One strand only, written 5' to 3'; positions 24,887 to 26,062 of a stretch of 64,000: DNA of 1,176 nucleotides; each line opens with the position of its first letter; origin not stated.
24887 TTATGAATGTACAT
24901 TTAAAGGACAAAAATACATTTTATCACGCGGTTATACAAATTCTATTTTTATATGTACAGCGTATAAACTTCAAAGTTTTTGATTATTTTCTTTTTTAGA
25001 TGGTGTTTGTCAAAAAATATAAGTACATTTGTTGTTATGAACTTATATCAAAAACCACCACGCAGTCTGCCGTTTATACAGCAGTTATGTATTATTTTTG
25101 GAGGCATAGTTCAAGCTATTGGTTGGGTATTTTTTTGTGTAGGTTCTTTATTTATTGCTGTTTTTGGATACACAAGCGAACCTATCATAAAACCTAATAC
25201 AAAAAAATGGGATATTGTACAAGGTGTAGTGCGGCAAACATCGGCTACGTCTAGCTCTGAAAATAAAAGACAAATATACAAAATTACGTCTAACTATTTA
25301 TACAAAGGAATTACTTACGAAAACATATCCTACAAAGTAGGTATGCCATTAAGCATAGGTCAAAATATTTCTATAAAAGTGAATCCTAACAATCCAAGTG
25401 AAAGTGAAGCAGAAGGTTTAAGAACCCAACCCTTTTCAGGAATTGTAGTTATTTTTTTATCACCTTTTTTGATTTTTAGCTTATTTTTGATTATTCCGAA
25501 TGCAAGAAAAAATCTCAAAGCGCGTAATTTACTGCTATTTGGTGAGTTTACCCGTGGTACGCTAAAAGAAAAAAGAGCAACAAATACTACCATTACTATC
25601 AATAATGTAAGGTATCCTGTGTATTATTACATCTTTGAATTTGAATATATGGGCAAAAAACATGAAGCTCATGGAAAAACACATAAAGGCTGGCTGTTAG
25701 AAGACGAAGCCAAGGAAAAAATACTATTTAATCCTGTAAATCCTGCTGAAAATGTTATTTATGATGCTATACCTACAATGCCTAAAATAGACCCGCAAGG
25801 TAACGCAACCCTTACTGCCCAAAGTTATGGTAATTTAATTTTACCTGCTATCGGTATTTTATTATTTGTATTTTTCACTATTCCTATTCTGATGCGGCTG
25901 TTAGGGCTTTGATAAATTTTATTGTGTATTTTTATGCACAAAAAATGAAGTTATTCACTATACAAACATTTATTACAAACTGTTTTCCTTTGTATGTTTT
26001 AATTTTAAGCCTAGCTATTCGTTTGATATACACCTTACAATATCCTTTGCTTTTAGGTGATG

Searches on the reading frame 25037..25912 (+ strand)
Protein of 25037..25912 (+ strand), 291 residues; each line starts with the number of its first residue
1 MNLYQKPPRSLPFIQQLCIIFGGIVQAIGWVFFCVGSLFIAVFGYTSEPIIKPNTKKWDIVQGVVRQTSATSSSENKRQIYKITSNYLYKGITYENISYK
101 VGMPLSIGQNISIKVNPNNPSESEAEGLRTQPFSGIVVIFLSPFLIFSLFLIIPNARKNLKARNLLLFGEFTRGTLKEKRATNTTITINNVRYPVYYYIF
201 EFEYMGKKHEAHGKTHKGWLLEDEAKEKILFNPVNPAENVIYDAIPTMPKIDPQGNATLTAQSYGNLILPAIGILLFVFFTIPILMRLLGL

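Call 48: find_encoding_contigs(protein=window:25037-25912:+, flank=10000, max_places=6)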
Protein window:25037-25912:+ (291 aa): 1 contig read that carries it; 1 place shown.
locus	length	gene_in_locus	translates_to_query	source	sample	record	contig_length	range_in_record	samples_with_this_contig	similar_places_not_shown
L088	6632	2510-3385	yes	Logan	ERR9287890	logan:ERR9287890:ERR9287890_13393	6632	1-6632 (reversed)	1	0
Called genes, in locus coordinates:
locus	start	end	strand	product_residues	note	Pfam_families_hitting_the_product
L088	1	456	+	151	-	?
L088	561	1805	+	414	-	PF12704:MacB_PCD, PF02687:FtsX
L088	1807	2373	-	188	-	PF13580:SIS_2, PF01380:SIS (weak)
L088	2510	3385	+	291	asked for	PF12158:DUF3592 (faint)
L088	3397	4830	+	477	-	-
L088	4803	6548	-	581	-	-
